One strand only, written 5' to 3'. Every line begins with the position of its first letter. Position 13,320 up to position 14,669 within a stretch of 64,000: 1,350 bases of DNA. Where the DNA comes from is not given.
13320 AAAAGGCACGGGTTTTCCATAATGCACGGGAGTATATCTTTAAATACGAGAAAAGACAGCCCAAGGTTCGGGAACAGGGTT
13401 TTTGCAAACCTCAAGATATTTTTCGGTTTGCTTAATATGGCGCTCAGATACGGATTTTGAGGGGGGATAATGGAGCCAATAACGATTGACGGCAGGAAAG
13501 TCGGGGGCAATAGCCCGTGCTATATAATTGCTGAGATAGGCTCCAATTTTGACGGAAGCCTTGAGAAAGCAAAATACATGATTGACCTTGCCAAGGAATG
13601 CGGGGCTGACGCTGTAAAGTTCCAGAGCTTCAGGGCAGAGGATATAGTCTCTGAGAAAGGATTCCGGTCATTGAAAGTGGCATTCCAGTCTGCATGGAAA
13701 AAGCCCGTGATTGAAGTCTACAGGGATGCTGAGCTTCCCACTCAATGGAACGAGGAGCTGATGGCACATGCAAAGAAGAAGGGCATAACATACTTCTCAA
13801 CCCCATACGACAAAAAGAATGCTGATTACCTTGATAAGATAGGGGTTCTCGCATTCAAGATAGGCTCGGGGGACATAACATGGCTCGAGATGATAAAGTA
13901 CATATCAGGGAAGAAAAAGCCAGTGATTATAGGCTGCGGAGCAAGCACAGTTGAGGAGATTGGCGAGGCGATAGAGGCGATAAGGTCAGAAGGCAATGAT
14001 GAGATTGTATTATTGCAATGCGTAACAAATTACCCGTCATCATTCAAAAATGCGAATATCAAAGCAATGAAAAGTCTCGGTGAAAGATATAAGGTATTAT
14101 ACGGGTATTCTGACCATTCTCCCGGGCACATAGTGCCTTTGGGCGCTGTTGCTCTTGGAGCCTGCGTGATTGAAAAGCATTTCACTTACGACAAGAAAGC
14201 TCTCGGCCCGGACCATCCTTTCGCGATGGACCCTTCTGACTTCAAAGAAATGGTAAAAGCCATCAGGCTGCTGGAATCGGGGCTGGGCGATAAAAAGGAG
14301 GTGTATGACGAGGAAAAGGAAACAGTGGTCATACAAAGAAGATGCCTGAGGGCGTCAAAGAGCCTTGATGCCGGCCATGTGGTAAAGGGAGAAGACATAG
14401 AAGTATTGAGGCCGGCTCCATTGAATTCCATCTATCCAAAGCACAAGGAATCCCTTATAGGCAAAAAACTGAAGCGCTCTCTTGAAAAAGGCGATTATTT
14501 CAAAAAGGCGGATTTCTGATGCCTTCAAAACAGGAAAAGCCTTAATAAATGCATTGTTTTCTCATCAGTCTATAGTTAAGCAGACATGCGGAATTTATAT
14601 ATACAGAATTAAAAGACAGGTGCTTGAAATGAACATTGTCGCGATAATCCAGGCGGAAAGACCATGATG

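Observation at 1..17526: Complete-looking nonulosonic-acid biosynthesis module with unusual extras in an archaeon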

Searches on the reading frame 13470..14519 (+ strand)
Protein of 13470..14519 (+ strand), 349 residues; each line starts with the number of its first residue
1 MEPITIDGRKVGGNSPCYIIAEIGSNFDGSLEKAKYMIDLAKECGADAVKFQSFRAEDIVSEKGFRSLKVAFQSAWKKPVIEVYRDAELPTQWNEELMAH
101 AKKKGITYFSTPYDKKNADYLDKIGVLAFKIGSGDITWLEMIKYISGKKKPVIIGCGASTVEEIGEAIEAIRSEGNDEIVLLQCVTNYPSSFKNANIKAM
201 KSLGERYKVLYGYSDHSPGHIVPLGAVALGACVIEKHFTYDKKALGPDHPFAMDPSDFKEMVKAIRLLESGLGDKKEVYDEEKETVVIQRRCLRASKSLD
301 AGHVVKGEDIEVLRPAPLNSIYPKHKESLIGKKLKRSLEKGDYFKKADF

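Call 4: search_protein_families(library=pfam, proteins=[window:13470-14519:+])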
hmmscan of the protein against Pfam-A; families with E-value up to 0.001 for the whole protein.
window:13470-14519:+ (349 aa): 2 families
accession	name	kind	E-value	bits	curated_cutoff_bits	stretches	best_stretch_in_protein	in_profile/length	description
PF03102.20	NeuB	-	2.6e-84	282.9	22.1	1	37-276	1-240/241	NeuB family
PF08666.17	SAF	-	2.4e-07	31.7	21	1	291-348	2-61/63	SAF domain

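Call 6: search_protein_families(library=ncbifam, proteins=[window:13470-14519:+], max_evalue=0.00001)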
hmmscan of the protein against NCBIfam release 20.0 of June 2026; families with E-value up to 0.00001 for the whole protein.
window:13470-14519:+ (349 aa): 2 families
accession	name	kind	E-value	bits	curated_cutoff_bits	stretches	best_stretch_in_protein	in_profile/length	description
TIGR03569.1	NeuB_NnaB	equivalog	5e-95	318.3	399.65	1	17-342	1-327/329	N-acetylneuraminate synthase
TIGR03586.1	PseI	equivalog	2.2e-89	299.9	340.25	1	17-342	2-325/327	pseudaminic acid synthase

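Call 7: find_encoding_contigs(protein=window:13470-14519:+, flank=10000, max_places=6)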
Protein window:13470-14519:+ (349 aa): 3 contigs read that carry it; 3 places shown.
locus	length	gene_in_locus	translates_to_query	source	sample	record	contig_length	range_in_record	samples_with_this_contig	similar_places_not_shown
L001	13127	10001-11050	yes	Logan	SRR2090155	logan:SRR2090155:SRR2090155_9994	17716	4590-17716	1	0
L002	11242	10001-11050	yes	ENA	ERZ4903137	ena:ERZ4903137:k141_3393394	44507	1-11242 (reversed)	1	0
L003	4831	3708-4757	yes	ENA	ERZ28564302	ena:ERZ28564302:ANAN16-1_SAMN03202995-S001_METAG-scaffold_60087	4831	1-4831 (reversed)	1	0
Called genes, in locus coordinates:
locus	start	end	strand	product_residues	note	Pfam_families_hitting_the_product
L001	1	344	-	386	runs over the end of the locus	PF01041:DegT_DnrJ_EryC1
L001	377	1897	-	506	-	PF13231:PMT_2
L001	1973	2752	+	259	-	PF13641:Glyco_tranf_2_3 (weak), PF00535:Glycos_transf_2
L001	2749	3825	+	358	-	PF01041:DegT_DnrJ_EryC1, PF00155:Aminotran_1_2, PF01212:Beta_elim_lyase (weak), PF00266:Aminotran_5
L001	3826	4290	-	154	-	PF08241:Methyltransf_11 (weak)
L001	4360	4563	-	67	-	-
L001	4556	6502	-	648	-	PF05159:Capsule_synth (faint), PF04464:Glyphos_transf, PF02350:Epimerase_2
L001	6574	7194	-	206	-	PF13489:Methyltransf_23, PF13847:Methyltransf_31, PF13649:Methyltransf_25, PF08241:Methyltransf_11, PF08242:Methyltransf_12 (weak)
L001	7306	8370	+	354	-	PF00106:adh_short, PF01073:3Beta_HSD, PF01370:Epimerase, PF02719:Polysacc_synt_2, PF04321:RmlD_sub_bind, PF05368:NmrA, PF07993:NAD_binding_4, PF08659:KR, +2 more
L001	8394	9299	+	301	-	PF01073:3Beta_HSD (weak), PF01370:Epimerase, PF04321:RmlD_sub_bind, PF16363:GDP_Man_Dehyd, PF07993:NAD_binding_4 (weak)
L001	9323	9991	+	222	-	PF00535:Glycos_transf_2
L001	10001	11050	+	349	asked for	PF03102:NeuB, PF08666:SAF (weak)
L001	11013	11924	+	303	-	PF02348:CTP_transf_3, PF12804:NTP_transf_3 (weak)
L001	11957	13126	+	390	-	?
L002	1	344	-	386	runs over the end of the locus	PF01041:DegT_DnrJ_EryC1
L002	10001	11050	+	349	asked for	PF03102:NeuB, PF08666:SAF (weak)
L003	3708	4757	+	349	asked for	PF03102:NeuB, PF08666:SAF (weak)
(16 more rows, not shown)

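Call 34: list_cluster_members(proteins=[window:13470-14519:+, window:15401-16717:+, window:10775-11839:+, window:1602-2651:-, window:8025-9977:-, window:16735-17526:+, window:58641-62183:+, window:54109-56169:-, window:45631-47556:-, window:34212-35630:+])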
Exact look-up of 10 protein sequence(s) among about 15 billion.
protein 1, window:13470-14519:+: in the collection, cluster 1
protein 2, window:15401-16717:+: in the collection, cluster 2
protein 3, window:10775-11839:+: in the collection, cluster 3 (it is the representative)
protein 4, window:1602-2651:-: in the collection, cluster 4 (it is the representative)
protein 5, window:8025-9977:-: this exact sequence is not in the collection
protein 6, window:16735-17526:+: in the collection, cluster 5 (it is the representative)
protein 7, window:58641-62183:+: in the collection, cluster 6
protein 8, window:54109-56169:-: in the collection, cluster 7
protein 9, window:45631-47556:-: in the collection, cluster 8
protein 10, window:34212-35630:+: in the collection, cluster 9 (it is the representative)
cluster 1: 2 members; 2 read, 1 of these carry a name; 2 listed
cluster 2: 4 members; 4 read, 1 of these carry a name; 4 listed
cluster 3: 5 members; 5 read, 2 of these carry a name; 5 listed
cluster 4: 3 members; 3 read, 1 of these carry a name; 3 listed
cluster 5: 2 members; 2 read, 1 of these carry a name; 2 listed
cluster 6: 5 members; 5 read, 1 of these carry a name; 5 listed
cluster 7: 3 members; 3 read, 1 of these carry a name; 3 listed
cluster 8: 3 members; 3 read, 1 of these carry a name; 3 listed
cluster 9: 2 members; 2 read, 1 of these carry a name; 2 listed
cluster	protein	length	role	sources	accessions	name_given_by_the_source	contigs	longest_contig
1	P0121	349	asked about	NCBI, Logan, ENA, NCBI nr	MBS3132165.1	N-acetylneuraminate synthase family protein [Candidatus Woesearchaeota archaeon]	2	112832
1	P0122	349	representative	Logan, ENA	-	-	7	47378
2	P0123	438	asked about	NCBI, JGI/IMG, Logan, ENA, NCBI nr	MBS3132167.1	DUF4910 domain-containing protein [Candidatus Woesearchaeota archaeon]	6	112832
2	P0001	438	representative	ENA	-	-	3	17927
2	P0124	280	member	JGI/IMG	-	-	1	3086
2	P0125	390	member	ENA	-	-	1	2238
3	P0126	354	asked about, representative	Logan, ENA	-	-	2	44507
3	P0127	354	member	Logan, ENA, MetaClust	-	\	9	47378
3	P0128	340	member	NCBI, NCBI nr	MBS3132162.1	SDR family NAD(P)-dependent oxidoreductase [Candidatus Woesearchaeota archaeon]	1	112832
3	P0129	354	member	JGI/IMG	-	-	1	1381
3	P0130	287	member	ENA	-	-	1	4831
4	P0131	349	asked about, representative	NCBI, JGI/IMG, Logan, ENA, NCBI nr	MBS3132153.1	GDP-mannose 4,6-dehydratase [Candidatus Woesearchaeota archaeon]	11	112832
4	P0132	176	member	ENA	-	-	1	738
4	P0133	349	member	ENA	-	-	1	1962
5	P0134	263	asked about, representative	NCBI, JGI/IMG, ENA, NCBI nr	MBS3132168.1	methionyl-tRNA formyltransferase [Candidatus Woesearchaeota archaeon]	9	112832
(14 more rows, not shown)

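Call 38: search_solved_structures(query=window:13470-14519:+, max_evalue=0.00001)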
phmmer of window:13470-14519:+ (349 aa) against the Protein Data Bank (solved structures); distinct sequences matched with E-value up to 0.00001: 8.
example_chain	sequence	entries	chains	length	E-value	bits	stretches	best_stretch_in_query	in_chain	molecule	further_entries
8h2c_A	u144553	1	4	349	1.5e-63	218.3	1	15-349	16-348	Pseudaminic acid synthase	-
1vli_A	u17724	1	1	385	6.3e-52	180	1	5-272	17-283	Spore coat polysaccharide biosynthesis protein spsE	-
1xuu_A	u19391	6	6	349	4.4e-46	160.8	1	6-348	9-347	polysialic acid capsule biosynthesis protein SiaC | N-acetylneuraminate synthase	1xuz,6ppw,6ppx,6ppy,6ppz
4ipj_A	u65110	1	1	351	1.2e-45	159.4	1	6-348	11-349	Polysialic acid capsule biosynthesis protein SiaC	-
4ipi_A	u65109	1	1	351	1.9e-45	158.8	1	6-348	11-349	Polysialic acid capsule biosynthesis protein SiaC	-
2wqp_A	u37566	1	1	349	1.1e-44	156.2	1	6-348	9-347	POLYSIALIC ACID CAPSULE BIOSYNTHESIS PROTEIN SIAC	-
6ncs_A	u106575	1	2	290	3.2e-41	144.9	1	3-286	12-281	N-acetylneuraminic acid (Sialic acid) synthetase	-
3g8r_A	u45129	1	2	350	5.9e-19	71.6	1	79-315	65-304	Probable spore coat polysaccharide biosynthesis protein E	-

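Call 58: search_solved_structures(query=window:13470-14519:+, max_evalue=1e-40, show_alignments=3)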
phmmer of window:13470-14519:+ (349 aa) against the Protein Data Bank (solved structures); distinct sequences matched with E-value up to 1e-40: 7.
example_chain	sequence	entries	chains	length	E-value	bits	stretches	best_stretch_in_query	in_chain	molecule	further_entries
8h2c_A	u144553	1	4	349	1.5e-63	218.3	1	15-349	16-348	Pseudaminic acid synthase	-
1vli_A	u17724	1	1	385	6.3e-52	180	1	5-272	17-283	Spore coat polysaccharide biosynthesis protein spsE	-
1xuu_A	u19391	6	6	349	4.4e-46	160.8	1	6-348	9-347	polysialic acid capsule biosynthesis protein SiaC | N-acetylneuraminate synthase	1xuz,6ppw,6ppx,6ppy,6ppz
4ipj_A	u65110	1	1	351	1.2e-45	159.4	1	6-348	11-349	Polysialic acid capsule biosynthesis protein SiaC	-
4ipi_A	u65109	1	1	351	1.9e-45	158.8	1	6-348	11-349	Polysialic acid capsule biosynthesis protein SiaC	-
2wqp_A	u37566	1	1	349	1.1e-44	156.2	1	6-348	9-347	POLYSIALIC ACID CAPSULE BIOSYNTHESIS PROTEIN SIAC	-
6ncs_A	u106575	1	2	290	3.2e-41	144.9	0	3-286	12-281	N-acetylneuraminic acid (Sialic acid) synthetase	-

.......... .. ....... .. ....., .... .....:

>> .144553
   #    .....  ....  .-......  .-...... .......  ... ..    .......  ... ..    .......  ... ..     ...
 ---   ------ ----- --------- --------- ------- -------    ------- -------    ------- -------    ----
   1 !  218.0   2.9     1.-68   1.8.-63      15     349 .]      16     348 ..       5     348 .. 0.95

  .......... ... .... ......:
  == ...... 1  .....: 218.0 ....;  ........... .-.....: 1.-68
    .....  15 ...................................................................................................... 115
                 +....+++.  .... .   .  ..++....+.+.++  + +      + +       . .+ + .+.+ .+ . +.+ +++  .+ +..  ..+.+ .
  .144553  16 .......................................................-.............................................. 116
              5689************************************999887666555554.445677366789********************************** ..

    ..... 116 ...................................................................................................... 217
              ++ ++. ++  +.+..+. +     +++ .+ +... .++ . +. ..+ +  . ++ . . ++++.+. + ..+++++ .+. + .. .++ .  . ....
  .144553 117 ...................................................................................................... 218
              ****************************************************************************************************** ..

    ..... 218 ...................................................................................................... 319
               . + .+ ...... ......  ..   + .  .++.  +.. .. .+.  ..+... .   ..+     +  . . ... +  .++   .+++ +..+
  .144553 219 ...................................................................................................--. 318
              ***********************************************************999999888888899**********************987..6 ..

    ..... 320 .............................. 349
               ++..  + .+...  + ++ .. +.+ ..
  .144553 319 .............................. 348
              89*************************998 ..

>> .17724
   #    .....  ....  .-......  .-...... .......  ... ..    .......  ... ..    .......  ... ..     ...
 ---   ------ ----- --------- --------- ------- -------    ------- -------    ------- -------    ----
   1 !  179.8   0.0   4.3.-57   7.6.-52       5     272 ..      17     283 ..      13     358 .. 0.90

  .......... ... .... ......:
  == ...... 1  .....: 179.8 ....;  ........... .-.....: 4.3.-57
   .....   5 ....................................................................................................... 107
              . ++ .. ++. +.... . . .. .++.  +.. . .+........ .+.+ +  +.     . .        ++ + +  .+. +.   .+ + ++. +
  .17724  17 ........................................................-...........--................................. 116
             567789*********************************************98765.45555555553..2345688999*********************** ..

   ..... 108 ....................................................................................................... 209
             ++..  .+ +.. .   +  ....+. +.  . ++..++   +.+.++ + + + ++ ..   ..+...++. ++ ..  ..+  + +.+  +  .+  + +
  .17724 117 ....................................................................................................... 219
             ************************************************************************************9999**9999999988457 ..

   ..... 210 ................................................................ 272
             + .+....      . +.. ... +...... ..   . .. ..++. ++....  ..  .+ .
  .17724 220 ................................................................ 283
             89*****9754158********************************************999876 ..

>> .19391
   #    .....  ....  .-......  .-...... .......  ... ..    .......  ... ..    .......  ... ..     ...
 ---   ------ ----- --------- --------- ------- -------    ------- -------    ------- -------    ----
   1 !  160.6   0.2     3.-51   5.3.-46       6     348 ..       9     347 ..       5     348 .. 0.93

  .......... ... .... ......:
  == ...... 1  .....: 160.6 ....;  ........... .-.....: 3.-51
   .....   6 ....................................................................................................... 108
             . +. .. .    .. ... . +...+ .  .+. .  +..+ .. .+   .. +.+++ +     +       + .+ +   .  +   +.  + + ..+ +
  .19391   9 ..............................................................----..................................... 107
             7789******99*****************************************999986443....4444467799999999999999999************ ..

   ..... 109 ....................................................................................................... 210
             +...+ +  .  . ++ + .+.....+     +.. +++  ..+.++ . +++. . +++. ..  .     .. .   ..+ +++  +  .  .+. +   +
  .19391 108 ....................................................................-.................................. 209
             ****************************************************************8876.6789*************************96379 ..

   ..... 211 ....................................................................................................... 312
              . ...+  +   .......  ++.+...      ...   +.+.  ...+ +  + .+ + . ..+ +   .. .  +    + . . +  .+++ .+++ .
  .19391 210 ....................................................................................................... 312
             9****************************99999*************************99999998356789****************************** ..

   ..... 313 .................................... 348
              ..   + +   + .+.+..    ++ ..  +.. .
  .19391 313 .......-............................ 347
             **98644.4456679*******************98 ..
